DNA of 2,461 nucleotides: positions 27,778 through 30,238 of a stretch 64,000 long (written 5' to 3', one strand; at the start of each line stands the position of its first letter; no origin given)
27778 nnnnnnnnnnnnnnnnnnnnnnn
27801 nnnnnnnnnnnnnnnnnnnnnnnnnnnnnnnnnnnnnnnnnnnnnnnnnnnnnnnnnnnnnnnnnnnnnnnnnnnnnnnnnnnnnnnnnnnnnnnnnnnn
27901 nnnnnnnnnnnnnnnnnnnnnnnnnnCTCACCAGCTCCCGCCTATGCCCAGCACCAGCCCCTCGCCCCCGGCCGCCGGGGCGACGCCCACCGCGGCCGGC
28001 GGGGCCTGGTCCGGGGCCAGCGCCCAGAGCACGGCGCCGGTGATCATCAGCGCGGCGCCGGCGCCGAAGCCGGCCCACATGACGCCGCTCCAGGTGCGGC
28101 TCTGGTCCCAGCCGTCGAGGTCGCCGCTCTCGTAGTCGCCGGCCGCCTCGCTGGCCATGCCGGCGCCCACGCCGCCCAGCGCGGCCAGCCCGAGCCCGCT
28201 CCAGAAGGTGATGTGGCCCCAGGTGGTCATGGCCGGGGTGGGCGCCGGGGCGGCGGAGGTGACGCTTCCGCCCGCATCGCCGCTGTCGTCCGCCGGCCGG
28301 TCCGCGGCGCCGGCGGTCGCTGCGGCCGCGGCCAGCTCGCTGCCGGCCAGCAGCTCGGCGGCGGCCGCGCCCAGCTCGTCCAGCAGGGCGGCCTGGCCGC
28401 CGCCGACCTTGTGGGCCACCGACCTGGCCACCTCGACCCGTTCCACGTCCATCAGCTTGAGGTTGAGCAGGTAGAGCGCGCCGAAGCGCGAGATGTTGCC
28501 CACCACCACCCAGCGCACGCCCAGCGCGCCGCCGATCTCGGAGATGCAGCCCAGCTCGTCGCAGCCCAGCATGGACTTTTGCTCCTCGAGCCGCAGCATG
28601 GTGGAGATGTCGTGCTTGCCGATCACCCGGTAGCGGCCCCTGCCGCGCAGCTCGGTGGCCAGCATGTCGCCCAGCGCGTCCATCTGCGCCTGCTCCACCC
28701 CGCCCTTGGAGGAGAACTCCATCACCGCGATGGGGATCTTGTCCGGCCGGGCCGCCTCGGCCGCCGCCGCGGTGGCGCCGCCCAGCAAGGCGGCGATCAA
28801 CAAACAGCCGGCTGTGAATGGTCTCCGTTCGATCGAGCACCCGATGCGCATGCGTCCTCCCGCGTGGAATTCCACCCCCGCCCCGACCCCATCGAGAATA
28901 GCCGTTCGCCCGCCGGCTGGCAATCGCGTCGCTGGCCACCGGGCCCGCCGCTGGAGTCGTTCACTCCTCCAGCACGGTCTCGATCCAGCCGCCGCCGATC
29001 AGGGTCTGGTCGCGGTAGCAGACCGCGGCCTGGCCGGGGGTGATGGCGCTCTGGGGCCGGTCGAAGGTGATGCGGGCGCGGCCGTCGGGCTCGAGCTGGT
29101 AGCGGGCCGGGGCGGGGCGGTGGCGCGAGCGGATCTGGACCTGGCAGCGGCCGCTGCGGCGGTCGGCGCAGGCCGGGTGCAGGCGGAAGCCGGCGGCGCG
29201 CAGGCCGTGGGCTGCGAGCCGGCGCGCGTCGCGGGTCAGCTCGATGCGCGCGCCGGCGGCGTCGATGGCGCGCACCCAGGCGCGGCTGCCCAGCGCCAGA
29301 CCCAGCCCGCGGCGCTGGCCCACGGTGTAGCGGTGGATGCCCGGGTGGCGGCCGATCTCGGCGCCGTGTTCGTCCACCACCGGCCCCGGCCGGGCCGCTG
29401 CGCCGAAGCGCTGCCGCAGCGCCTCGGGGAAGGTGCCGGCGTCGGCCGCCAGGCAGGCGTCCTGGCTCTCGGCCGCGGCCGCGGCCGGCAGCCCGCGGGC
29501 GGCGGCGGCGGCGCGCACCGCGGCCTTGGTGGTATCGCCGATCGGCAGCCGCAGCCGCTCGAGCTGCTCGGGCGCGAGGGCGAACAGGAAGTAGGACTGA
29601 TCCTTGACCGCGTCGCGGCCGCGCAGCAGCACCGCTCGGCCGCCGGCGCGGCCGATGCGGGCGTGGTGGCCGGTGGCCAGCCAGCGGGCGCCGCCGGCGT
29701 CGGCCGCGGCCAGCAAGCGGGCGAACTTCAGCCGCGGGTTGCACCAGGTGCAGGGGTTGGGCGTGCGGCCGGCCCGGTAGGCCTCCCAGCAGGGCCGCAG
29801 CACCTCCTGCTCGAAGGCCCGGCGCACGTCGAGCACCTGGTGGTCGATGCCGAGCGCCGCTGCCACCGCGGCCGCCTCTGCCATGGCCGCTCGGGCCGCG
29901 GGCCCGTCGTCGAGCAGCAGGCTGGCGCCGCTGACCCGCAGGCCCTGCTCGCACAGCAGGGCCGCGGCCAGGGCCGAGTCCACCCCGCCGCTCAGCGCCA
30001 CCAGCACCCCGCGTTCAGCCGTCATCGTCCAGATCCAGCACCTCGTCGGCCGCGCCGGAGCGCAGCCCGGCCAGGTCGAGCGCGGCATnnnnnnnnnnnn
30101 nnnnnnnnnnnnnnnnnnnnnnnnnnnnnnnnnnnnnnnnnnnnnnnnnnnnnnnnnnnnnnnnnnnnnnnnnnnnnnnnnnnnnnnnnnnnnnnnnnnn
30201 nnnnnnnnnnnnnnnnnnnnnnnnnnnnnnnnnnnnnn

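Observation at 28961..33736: Sulfur-carrier operon: ThiS/MoaD-like GG protein, DUF4177, Rrf2 regulator, cysK, cysE, LarE-like PP-loop ATPase and mnmA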

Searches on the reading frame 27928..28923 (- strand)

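Call 3: search_protein_families(library=pfam, proteins=[window:27928-28923:-], max_evalue=0.01)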
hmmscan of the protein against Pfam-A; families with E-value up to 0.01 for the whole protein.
window:27928-28923:- (331 aa): 3 families
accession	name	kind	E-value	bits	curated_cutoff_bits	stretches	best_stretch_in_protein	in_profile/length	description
PF11684.13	DUF3280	-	2.8e-07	31.3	30.1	1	77-168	25-113/138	Protein of unknown function (DUF2380)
PF04052.18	TolB_N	-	0.0004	20.9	22.4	0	61-107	11-56/106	TolB amino-terminal domain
PF03783.19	CsgG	-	0.0055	16.5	20.8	0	60-148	7-102/210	Curli production assembly/transport component CsgG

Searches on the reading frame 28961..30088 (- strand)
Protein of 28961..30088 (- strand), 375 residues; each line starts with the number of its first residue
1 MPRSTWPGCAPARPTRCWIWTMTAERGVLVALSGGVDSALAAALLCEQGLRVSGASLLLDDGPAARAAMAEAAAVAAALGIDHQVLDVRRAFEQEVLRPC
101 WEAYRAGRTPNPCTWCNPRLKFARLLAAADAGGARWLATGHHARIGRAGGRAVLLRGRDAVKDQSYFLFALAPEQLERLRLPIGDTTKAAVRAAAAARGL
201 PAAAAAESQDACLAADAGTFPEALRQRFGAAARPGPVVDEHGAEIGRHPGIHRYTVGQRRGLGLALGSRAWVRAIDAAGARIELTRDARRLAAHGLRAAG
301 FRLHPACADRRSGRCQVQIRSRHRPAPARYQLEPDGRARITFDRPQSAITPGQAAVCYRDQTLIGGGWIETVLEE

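Call 3: search_protein_families(library=pfam, proteins=[window:28961-30088:-], max_evalue=0.01)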
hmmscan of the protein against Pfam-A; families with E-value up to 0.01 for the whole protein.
window:28961-30088:- (375 aa): 6 families
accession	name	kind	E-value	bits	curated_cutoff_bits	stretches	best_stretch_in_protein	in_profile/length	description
PF03054.22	tRNA_Me_trans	-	1.2e-50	172.4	20.6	1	28-213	3-199/202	tRNA methyl transferase HUP domain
PF20258.4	tRNA_Me_trans_C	-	2.3e-17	63.5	20.6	1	295-369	3-77/77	Aminomethyltransferase beta-barrel domain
PF20259.3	tRNA_Me_trans_M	-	3.2e-12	46.3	27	1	232-280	10-60/66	tRNA methyl transferase PRC-barrel domain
PF02540.23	NAD_synthase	-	1.4e-05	24.8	21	1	26-91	19-84/242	NAD synthase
PF00733.27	Asn_synthase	-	5.6e-05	23.4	21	1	22-91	14-82/354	Asparagine synthase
PF06508.19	QueC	-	0.00027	20.9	22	1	28-90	2-64/210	Queuosine biosynthesis protein QueC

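Call 5: search_protein_families(library=ncbifam, proteins=[window:28961-30025:-], max_evalue=0.01)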
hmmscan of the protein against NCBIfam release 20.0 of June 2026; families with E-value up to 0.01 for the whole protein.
window:28961-30025:- (354 aa): 12 families
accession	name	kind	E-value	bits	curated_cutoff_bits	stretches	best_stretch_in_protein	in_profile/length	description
NF001138.1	PRK00143.1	equivalog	1.1e-94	317.2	284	1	7-348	2-345/345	tRNA 2-thiouridine(34) synthase MnmA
TIGR00420.1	trmU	equivalog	9e-79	264.9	236.95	1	7-348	3-351/351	tRNA 2-thiouridine(34) synthase MnmA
NF011258.0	PRK14664.1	equivalog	1.5e-62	211.7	680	1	4-349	5-346/362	tRNA 2-thiouridine(34) synthase MnmA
NF011259.0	PRK14665.1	equivalog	1.4e-54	185.4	364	1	4-348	5-358/360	tRNA 2-thiouridine(34) synthase MnmA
NF010587.0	PRK13980.1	equivalog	5.3e-06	25.8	255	1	5-71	32-98/267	NAD+ synthase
NF002048.0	PRK00876.1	subfamily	6.8e-06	25.1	313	1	4-72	37-105/330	NAD(+) synthase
TIGR00268.2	TIGR00268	equivalog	8.4e-06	25.2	150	1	5-73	14-82/259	ATP-dependent sacrificial sulfur transferase LarE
NF010588.0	PRK13981.1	equivalog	8.4e-05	21.1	479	1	6-73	287-354/546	NAD+ synthase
TIGR00364.1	TIGR00364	equivalog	0.00057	19.5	150.3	1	9-68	3-60/201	7-cyano-7-deazaguanine synthase QueC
TIGR00552.1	nadE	equivalog_domain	0.00092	18.5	63.65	1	5-72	23-91/251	NAD(+) synthase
TIGR01536.1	asn_synth_AEB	equivalog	0.0017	17.4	267.1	1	2-69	250-317/517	asparagine synthase (glutamine-hydrolyzing)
NF038212.1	argG_rel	exception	0.0083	15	425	0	4-82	14-89/381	argininosuccinate synthase-related protein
